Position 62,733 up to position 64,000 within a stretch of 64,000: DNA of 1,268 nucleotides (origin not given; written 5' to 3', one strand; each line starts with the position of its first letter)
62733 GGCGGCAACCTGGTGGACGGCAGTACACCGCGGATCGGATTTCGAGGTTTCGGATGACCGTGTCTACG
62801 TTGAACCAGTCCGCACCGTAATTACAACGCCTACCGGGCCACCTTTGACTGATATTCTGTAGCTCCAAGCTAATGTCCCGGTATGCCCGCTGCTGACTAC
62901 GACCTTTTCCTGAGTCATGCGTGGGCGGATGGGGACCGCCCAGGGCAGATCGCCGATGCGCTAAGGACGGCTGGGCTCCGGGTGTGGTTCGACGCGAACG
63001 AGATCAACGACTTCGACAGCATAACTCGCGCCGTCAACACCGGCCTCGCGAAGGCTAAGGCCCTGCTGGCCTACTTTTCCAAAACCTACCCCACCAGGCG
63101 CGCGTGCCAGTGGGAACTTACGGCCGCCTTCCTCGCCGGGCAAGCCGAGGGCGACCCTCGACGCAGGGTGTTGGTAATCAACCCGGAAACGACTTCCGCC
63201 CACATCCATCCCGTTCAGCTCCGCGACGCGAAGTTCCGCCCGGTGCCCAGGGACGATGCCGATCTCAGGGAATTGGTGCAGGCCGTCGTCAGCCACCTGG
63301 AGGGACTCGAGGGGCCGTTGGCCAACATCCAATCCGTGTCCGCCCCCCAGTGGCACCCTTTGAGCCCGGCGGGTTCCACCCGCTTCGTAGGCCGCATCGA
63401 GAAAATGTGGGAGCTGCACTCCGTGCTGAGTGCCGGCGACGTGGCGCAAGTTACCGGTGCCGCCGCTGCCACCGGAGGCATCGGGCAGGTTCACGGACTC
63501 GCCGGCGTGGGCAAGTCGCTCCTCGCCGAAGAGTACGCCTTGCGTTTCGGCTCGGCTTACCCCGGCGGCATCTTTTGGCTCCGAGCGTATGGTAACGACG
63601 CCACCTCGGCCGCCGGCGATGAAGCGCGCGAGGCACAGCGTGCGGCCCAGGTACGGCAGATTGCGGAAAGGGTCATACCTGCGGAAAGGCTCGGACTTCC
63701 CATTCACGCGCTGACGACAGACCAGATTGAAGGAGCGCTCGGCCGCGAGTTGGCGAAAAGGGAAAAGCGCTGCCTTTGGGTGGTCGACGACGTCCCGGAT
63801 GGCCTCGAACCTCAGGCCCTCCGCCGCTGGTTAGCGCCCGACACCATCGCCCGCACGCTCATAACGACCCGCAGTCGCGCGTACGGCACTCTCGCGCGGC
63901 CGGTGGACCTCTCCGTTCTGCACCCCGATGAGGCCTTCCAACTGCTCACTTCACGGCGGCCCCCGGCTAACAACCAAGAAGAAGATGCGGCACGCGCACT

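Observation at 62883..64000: Unlisted TIR/NB-ARC (STAND) NLR-like gene running off the end of the window, a candidate immune/abortive-infection sensor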

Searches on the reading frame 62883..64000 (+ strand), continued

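Call 49: search_protein_families(library=pfam, alignment_id=A2, max_evalue=0.00001)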
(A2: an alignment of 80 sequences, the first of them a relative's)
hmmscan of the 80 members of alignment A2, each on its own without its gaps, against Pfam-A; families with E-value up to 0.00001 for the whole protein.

A. member 1, L002:5731-6168:- (146 aa): 0 families

B. families by the number of members that match (of 80 scanned): 69 families (the first 25 are shown)
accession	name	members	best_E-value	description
PF02371.22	Transposase_20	3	5.8e-27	Transposase IS116/IS110/IS902 family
PF01548.23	DEDD_Tnp_IS110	3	1.3e-19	Transposase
PF01609.27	DDE_Tnp_1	2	1.2e-28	Transposase DDE domain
PF03814.21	KdpA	1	1.1e-192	Potassium-transporting ATPase A subunit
PF02562.22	PhoH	1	1.3e-98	PhoH-like protein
PF00121.24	TIM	1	2.5e-92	Triosephosphate isomerase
PF02773.21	S-AdoMet_synt_C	1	1.2e-70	S-adenosylmethionine synthetase, C-terminal domain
PF11138.13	DUF2911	1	1.1e-52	Protein of unknown function (DUF2911)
PF16036.10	Chalcone_3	1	1.5e-51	Chalcone isomerase-like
PF02772.21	S-AdoMet_synt_M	1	3.8e-51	S-adenosylmethionine synthetase, central domain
PF00465.25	Fe-ADH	1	2e-47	Iron-containing alcohol dehydrogenase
PF00793.26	DAHP_synth_1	1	2.7e-46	DAHP synthetase I family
PF25137.1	ADH_Fe_C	1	1.5e-44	Fe-containing alcohol dehydrogenase family, C-terminal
PF00438.25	S-AdoMet_synt_N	1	2.5e-44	S-adenosylmethionine synthetase, N-terminal domain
PF01661.27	Macro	1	6.1e-44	Macro domain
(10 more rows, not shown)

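Call 57: search_protein_families(library=ncbifam, proteins=[L002:10001-12769:+, L003:10001-12916:+, L053:10001-12127:+], max_evalue=0.001)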
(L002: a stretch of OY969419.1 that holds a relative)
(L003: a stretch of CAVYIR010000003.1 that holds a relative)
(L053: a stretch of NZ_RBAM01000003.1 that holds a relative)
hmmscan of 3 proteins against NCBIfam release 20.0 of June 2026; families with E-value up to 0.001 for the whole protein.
L002:10001-12769:+ (923 aa): 4 families
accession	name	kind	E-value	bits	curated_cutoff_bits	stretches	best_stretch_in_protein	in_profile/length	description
NF040586.1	FxSxx_TPR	equivalog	6.2e-85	286.3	300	2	583-893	483-796/830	FxSxx-COOH system tetratricopeptide repeat protein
NF042941.1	Retron_TIR_antiphage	equivalog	2.3e-11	43.2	600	1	3-106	339-440/464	TIR domain-containing anti-phage reverse transcriptase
NF033920.0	C39_PA2778_fam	equivalog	1.1e-05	25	150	0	734-809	184-251/255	PA2778 family cysteine peptidase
TIGR02917.1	PEP_TPR_lipo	equivalog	0.00097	17.1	312.2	0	735-850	460-559/899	XrtA/PEP-CTERM system TPR-repeat protein PrsT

L003:10001-12916:+ (972 aa): 3 families
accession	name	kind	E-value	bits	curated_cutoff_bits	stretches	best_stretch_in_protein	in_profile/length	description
NF040586.1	FxSxx_TPR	equivalog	3.1e-106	356.7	300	1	165-949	5-771/830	FxSxx-COOH system tetratricopeptide repeat protein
NF042941.1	Retron_TIR_antiphage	equivalog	7.7e-11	41.4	600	1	4-120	338-454/464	TIR domain-containing anti-phage reverse transcriptase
NF033920.0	C39_PA2778_fam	equivalog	1.2e-10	41.3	150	0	821-898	185-254/255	PA2778 family cysteine peptidase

L053:10001-12127:+ (709 aa): 2 families
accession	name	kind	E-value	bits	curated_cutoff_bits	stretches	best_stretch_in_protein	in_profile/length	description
NF040586.1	FxSxx_TPR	equivalog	6.5e-30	104.3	300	1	157-523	2-349/830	FxSxx-COOH system tetratricopeptide repeat protein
NF042941.1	Retron_TIR_antiphage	equivalog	1.8e-05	23.7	600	1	1-78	340-418/464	TIR domain-containing anti-phage reverse transcriptase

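Call 59: search_protein_families(library=ncbifam, proteins=[L053:85-3438:+, L053:4274-4954:+, L053:4976-5383:+, L053:5549-6493:+, L053:6351-7121:+, L053:7278-7868:+, L053:8196-8930:+, L053:12197-14047:+, L053:14729-16186:+, L053:15589-18147:+], max_evalue=0.00001)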
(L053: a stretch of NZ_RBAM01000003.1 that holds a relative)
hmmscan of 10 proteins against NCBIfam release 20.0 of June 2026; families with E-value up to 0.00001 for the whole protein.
L053:85-3438:+ (1117 aa): 0 families

L053:4274-4954:+ (226 aa): 0 families

L053:4976-5383:+ (135 aa): 0 families

L053:5549-6493:+ (314 aa): 0 families

L053:6351-7121:+ (256 aa): 2 families
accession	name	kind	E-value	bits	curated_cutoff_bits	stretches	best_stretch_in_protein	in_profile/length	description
NF002879.0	PRK03333.1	equivalog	9.5e-88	294.9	215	1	57-248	1-192/395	dephospho-CoA kinase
TIGR00152.1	TIGR00152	equivalog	5.9e-46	156.7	65.55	1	60-243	2-187/188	dephospho-CoA kinase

L053:7278-7868:+ (196 aa): 0 families

L053:8196-8930:+ (244 aa): 0 families

L053:12197-14047:+ (616 aa): 0 families

L053:14729-16186:+ (485 aa): 0 families

L053:15589-18147:+ (852 aa): 22 families
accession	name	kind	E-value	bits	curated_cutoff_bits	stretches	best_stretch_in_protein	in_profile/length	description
NF003673.1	PRK05298.1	equivalog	0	1076.8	743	1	152-841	2-652/653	excinuclease ABC subunit UvrB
TIGR00631.1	uvrb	equivalog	0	1070.7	750.1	1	152-840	2-658/658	excinuclease ABC subunit UvrB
TIGR00580.2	mfd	equivalog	2.5e-18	65.9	800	1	324-425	2-103/907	transcription-repair coupling factor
NF053631.1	RNA_helic_CshA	equivalog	4.1e-13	49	646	1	589-748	235-390/434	degradosome RNA helicase CshA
NF004066.1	PRK05580.1-3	equivalog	3.1e-12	45.6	813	1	600-671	549-620/788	primosomal protein N'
NF007966.0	PRK10689.1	equivalog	1.3e-10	39.7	1329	1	183-397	17-219/1148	transcription-repair coupling factor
TIGR00643.1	recG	equivalog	4.2e-10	39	659.4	0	600-691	469-554/629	ATP-dependent DNA helicase RecG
NF010337.0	PRK13766.1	equivalog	1e-09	37.1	610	1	572-704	348-482/781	Hef nuclease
TIGR00595.1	priA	equivalog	1.9e-09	36.7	230.35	1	599-709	273-392/509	replication restart helicase PriA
NF004067.0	PRK05580.1-4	equivalog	1.1e-08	33.9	763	1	621-696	513-600/737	primosomal protein N'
NF008744.0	PRK11776.1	equivalog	3.9e-08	32.3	524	0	589-741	240-388/460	ATP-dependent RNA helicase DbpA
NF053636.1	DDHlcsCsdAPsy1082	equivalog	3.9e-08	32.3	890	1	592-816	244-455/512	DEAD/DEAH box helicase CsdA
TIGR04095.1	dnd_restrict_1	equivalog_domain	5.4e-08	32.3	600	0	612-708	310-403/451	DNA phosphorothioation system restriction enzyme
NF004068.0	PRK05580.1-5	equivalog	6.3e-08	31.1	1249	1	598-673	554-629/795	primosomal protein N'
NF004070.0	PRK05580.2-2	equivalog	1.1e-07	30.4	921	0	621-701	513-603/729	primosomal protein N'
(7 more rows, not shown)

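Call 60: search_protein_families(library=ncbifam, alignment_id=A2, max_evalue=1e-8)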
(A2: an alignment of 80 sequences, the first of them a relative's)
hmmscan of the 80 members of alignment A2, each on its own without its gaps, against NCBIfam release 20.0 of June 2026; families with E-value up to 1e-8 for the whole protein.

A. member 1, L002:5731-6168:- (146 aa): 0 families

B. families by the number of members that match (of 80 scanned): 168 families (the first 25 are shown)
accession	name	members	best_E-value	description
NF033542.1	transpos_IS110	3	8.6e-69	IS110 family RNA-guided transposase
NF033592.1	transpos_IS4_1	2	4.8e-76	IS4 family transposase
TIGR01034.1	metK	1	1.8e-181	methionine adenosyltransferase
TIGR00680.1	kdpA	1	8.5e-178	potassium-transporting ATPase subunit KdpA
NF005566.0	PRK07236.1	1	9.3e-131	hypothetical protein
TIGR01825.1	gly_Cac_T_rel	1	3.7e-97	BioF/Kbl family PLP-dependent acyltransferase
NF010569.0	PRK13962.1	1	4.6e-93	bifunctional phosphoglycerate kinase/triosephosphate isomerase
NF003543.0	PRK05198.1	1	4.2e-87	3-deoxy-8-phosphooctulonate synthase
NF005394.0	PRK06939.1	1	3.3e-86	glycine C-acetyltransferase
TIGR01362.1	KDO8P_synth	1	1.7e-82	3-deoxy-8-phosphooctulonate synthase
NF053866.1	CholDhdGbsBBac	1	8.5e-75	choline dehydrogenase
TIGR00858.1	bioF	1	5.6e-74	8-amino-7-oxononanoate synthase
NF058672.1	4HyButDHCUPNE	1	3.4e-73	4-hydroxybutyrate dehydrogenase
TIGR02638.1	lactal_redase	1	6.2e-73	lactaldehyde reductase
TIGR01822.1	2am3keto_CoA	1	7.3e-71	glycine C-acetyltransferase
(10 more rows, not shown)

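Call 62: find_related_loci(query=window:62883-64000:+, collection=metagenome_contigs, flank=10000)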
Query window:62883-64000:+ (372 aa) in metagenome_contigs; peptide patterns used: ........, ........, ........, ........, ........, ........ (x = any residue, [..] = any of these).
247 stretches matched a pattern; 184 encode a relative of the query (tblastn E <= 1e-3); the best 80 are kept; 80 distinct loci.
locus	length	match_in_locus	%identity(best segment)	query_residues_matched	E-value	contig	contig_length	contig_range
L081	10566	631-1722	68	3-371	1e-164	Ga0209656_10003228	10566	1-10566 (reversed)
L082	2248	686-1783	66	1-371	2e-176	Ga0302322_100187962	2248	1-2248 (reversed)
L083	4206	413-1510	66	1-370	9e-168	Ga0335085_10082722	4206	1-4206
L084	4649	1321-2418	66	1-370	6e-166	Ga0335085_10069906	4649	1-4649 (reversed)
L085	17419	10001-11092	65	3-370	3e-161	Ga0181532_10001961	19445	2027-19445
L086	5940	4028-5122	65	1-371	2e-162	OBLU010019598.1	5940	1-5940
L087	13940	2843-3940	65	1-371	8e-160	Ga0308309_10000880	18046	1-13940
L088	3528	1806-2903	65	1-371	1e-166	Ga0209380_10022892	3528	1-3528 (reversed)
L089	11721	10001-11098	65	1-371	8e-160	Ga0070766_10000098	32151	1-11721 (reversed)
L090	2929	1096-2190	64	3-371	2e-166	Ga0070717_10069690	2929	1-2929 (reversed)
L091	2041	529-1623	65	3-371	6e-169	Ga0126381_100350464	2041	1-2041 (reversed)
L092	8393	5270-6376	64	4-370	8e-153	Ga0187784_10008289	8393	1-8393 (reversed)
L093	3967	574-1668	67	1-371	2e-156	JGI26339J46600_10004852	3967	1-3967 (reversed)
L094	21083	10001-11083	64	3-367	3e-151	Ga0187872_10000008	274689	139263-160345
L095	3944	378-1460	63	6-371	7e-155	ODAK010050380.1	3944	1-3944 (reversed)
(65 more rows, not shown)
